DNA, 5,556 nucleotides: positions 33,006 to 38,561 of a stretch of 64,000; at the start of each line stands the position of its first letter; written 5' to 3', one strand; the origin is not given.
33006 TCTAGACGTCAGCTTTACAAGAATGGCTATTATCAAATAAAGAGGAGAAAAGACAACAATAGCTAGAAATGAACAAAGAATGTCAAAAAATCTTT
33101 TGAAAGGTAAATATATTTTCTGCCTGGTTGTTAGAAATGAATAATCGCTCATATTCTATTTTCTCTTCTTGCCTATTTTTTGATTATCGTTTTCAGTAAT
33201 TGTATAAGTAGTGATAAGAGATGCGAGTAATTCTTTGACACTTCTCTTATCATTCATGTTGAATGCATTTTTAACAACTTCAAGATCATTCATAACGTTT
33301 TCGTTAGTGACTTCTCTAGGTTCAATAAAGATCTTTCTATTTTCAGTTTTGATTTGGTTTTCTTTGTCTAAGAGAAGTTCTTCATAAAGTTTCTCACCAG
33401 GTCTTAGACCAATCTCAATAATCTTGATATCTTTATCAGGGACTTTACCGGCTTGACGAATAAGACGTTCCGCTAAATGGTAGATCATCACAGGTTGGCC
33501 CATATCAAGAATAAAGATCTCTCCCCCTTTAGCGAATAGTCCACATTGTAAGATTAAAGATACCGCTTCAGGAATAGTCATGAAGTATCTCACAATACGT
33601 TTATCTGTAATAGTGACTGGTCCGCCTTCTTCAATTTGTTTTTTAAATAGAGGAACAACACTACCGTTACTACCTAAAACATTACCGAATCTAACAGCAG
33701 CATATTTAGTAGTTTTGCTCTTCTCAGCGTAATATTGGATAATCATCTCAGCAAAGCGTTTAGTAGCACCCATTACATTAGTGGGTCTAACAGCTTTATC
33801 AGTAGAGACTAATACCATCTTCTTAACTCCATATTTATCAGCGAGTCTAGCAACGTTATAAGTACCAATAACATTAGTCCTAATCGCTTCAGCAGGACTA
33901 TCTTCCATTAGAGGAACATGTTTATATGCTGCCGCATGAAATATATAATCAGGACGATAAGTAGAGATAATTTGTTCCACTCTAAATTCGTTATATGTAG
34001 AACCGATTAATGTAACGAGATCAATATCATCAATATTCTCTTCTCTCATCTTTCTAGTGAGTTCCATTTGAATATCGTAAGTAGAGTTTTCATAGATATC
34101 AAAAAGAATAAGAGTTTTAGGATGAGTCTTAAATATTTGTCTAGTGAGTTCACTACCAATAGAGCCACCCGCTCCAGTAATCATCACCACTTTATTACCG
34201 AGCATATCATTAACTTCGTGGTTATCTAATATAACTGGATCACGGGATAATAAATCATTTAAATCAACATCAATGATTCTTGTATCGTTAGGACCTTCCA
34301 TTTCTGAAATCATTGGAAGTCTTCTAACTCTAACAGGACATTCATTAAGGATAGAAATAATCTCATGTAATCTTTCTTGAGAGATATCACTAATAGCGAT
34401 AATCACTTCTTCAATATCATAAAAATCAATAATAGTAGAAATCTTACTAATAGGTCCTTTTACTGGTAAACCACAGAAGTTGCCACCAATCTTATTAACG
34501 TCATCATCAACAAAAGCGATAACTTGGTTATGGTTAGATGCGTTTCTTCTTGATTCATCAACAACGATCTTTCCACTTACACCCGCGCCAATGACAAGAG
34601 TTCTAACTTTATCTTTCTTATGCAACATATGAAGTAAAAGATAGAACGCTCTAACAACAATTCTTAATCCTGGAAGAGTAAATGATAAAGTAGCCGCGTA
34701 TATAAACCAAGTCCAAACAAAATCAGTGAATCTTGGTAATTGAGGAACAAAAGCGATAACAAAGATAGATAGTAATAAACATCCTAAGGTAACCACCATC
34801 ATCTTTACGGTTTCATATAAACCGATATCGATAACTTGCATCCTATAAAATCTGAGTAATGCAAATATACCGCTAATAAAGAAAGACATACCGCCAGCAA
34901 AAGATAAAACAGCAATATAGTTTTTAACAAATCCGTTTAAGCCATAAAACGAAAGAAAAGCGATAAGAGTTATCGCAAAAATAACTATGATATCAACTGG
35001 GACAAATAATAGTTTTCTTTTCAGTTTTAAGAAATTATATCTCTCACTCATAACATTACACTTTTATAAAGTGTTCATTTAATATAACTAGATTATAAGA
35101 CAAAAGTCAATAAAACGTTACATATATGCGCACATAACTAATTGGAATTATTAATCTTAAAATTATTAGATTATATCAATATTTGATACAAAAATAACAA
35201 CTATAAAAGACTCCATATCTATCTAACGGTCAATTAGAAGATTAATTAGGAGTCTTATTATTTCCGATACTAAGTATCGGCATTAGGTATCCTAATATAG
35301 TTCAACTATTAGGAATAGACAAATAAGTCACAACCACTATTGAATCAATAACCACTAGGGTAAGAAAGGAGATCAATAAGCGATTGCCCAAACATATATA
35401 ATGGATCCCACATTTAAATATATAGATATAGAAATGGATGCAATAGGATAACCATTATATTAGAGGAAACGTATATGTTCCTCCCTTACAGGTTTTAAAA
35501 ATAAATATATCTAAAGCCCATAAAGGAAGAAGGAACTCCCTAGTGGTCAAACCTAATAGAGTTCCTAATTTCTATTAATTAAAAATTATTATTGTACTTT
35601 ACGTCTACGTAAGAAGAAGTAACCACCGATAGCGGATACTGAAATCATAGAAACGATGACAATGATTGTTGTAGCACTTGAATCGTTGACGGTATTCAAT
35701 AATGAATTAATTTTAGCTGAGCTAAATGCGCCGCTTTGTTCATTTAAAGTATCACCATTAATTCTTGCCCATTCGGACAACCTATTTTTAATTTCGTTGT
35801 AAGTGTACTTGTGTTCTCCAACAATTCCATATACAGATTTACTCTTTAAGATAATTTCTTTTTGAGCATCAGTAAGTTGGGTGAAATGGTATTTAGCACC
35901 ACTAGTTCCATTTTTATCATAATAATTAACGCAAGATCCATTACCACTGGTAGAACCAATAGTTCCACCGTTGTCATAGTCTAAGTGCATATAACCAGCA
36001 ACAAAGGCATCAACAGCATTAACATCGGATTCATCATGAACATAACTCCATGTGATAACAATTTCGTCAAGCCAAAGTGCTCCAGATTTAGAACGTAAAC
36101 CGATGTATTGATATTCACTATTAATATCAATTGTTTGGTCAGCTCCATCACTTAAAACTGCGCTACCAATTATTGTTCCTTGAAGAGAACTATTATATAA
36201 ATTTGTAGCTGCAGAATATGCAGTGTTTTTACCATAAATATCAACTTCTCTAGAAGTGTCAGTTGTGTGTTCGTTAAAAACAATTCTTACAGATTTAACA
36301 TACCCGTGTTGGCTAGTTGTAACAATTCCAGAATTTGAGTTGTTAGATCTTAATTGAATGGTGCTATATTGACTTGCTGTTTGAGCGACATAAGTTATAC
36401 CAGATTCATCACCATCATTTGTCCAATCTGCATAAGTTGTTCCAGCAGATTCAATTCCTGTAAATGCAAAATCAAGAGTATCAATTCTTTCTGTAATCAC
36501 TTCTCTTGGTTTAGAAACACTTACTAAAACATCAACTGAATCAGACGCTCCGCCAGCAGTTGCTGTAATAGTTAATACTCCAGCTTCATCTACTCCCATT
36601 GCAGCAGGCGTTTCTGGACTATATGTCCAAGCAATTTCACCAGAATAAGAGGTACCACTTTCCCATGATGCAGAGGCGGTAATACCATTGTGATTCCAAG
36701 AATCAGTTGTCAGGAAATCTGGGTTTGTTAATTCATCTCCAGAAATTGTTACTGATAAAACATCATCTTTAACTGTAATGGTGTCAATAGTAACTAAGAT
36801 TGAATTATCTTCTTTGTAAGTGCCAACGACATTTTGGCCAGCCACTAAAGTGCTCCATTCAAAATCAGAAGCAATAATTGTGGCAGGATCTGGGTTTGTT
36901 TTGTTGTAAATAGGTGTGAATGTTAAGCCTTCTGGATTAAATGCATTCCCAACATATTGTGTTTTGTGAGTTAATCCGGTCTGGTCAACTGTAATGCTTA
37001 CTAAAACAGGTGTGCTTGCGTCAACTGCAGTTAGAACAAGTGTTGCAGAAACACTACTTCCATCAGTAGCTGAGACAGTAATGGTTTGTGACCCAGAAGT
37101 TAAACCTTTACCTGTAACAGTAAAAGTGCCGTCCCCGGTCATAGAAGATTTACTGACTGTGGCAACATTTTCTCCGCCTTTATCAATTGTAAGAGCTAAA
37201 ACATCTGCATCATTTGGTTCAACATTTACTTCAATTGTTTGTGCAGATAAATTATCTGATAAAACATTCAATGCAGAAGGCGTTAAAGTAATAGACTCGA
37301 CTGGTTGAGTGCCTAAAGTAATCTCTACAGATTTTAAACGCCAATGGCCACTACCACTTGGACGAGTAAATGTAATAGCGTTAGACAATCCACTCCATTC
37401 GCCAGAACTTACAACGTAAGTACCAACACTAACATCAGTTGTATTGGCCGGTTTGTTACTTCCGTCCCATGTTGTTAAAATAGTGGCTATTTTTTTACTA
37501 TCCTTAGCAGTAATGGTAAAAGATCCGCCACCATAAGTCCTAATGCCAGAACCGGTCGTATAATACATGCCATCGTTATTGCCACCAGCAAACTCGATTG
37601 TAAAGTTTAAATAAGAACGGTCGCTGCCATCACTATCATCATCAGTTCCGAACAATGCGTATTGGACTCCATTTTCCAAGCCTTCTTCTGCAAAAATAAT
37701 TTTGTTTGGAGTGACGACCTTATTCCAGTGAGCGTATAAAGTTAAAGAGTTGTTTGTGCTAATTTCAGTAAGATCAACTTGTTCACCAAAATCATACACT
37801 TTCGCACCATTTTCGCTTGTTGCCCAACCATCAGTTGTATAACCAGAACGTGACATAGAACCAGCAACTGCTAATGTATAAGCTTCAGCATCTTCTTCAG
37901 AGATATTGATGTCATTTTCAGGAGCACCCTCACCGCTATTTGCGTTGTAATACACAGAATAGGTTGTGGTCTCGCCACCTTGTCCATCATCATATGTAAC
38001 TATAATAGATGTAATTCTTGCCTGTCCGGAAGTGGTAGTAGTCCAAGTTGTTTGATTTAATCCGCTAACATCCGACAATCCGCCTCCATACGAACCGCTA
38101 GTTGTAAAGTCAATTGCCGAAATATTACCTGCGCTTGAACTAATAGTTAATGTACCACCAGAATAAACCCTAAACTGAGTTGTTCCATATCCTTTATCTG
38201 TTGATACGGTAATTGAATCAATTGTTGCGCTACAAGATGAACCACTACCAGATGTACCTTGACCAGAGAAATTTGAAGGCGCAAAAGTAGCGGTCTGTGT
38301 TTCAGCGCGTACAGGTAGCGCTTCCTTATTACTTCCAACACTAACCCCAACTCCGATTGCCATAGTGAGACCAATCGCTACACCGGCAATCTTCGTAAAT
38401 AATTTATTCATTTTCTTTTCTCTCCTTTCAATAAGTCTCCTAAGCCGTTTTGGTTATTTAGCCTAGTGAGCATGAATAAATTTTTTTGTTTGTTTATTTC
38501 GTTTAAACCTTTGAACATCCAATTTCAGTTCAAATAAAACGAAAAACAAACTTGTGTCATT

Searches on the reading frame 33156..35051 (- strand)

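Call 90: search_protein_families(library=pfam, proteins=[window:33156-35051:-], max_evalue=0.001)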
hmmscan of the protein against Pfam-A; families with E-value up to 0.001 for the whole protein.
window:33156-35051:- (631 aa): 7 families
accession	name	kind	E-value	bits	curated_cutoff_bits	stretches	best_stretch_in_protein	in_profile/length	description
PF02719.21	Polysacc_synt_2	-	1.8e-118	395.4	20.2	1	289-576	1-290/293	Polysaccharide biosynthesis protein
PF01370.27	Epimerase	-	2.9e-22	79.7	20.9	1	289-501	1-222/240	NAD dependent epimerase/dehydratase family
PF16363.11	GDP_Man_Dehyd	-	4.2e-15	56.5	27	1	290-419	1-131/332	GDP-mannose 4,6 dehydratase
PF04321.23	RmlD_sub_bind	-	1.5e-14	54.2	27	1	289-483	3-177/287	RmlD substrate binding domain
PF13727.12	CoA_binding_3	-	4.9e-10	40.1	25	1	87-246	21-175/175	CoA-binding domain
PF07993.18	NAD_binding_4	-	3.3e-08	33.4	20.1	1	291-422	1-141/258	Male sterility protein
PF01073.25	3Beta_HSD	-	5.9e-07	29.2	22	1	291-424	2-123/280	3-beta hydroxysteroid dehydrogenase/isomerase family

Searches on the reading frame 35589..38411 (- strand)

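Call 90: search_protein_families(library=pfam, proteins=[window:35589-38411:-], max_evalue=0.001)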
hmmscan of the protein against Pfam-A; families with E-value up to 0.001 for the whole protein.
window:35589-38411:- (940 aa): 1 family
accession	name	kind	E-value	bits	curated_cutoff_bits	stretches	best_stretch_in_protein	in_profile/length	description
PF09479.16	Flg_new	-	9.9e-08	32.4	27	1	151-228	1-65/65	Listeria-Bacteroides repeat domain (List_Bact_rpt)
